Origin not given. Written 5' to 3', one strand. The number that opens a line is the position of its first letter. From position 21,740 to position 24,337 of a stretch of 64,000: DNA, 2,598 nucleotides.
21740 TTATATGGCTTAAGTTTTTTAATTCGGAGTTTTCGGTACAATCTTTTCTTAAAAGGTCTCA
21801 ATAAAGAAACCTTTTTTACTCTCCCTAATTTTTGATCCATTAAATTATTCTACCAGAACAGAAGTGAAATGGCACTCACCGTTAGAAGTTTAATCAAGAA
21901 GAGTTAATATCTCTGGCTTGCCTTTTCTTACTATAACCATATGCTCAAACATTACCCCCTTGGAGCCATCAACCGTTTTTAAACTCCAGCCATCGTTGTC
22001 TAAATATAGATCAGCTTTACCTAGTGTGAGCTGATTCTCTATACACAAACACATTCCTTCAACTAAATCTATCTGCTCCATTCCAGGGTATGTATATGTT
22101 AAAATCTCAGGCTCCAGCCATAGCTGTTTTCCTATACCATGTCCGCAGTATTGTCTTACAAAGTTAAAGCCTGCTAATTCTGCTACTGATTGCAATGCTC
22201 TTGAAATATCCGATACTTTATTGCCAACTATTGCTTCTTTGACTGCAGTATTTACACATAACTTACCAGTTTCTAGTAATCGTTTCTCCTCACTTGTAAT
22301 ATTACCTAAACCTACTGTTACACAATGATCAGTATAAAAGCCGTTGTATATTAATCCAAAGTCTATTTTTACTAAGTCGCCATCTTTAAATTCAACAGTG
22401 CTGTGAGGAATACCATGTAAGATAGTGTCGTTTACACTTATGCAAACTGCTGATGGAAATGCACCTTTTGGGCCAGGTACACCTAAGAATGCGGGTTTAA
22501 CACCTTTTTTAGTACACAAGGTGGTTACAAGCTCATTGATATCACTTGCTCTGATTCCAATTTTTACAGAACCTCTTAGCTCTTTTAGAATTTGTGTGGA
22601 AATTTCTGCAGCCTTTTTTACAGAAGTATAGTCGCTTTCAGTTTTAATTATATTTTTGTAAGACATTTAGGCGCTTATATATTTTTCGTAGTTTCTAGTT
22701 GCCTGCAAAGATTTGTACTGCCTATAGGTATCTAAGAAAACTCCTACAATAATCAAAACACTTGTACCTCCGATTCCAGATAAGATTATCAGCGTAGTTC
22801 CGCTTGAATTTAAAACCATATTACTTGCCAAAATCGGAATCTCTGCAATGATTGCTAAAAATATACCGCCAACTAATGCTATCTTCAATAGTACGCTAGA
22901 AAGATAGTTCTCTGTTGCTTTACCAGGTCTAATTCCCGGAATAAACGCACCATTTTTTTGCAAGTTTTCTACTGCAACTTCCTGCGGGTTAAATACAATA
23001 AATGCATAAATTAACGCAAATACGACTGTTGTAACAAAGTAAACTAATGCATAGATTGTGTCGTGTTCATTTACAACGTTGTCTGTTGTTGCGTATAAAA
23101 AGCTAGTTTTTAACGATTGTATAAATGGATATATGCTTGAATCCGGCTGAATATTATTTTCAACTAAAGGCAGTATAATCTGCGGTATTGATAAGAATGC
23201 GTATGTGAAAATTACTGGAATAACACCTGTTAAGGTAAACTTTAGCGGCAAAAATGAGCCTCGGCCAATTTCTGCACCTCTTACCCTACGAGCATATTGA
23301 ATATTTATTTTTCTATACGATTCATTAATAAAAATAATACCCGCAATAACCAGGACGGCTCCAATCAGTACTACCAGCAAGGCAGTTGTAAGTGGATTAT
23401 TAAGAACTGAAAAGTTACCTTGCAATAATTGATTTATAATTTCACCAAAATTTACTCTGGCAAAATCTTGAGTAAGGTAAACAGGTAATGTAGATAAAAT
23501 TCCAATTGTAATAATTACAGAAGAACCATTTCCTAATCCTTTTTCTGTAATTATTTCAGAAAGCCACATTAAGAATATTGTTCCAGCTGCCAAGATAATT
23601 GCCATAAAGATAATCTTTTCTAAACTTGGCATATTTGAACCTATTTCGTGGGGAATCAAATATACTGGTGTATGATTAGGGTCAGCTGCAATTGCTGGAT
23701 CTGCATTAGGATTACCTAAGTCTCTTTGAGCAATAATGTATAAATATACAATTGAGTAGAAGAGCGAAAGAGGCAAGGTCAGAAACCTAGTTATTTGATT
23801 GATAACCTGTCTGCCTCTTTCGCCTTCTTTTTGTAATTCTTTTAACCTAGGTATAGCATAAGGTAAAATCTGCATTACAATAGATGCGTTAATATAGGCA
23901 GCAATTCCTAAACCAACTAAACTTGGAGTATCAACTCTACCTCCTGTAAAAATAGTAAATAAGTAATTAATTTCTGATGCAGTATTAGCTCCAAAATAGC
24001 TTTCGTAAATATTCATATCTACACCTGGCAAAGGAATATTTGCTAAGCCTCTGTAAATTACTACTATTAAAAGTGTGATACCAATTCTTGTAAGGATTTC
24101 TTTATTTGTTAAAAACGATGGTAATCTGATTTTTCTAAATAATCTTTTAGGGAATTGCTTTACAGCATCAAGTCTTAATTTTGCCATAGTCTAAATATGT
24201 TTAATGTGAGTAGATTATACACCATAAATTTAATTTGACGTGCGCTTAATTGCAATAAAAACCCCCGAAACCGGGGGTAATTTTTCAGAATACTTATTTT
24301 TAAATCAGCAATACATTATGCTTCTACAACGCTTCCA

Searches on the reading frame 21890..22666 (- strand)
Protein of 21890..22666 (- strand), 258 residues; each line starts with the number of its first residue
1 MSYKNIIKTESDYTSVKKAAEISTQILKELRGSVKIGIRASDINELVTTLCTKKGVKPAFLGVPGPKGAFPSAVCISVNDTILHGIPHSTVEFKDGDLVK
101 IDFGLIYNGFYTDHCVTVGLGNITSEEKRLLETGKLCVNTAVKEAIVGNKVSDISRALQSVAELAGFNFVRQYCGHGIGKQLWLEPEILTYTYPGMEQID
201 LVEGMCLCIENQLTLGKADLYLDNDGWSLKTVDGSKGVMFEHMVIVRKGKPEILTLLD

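Call 19: search_protein_families(library=pfam, proteins=[window:21890-22666:-], max_evalue=0.001)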
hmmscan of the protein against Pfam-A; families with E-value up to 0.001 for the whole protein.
window:21890-22666:- (258 aa): 1 family
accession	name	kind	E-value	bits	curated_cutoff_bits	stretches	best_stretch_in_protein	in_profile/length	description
PF00557.29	Peptidase_M24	-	2.4e-37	129.2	23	1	16-247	3-207/208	Metallopeptidase family M24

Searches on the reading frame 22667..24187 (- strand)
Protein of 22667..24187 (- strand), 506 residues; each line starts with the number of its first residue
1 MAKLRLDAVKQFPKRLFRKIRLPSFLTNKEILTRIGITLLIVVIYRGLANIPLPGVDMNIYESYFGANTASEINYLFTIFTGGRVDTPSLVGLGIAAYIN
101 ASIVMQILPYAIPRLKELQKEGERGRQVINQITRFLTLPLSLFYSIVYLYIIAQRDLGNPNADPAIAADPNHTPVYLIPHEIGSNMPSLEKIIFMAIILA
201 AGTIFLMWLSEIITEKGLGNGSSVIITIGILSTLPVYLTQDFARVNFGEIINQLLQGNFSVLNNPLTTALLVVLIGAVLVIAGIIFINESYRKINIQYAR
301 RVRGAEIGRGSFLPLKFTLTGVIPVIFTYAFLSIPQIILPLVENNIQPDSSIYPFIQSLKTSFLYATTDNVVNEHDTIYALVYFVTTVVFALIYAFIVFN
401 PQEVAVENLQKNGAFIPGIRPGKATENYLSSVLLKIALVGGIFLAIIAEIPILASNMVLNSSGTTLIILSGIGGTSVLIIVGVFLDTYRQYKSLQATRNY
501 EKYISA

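Call 33: search_protein_families(library=pfam, proteins=[window:22667-24187:-], max_evalue=0.00001)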
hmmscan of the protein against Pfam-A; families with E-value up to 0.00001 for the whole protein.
window:22667-24187:- (506 aa): 1 family
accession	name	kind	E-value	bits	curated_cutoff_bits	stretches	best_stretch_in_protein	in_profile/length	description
PF00344.25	SecY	-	1.7e-85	287.6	32.2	1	89-488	1-306/306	SecY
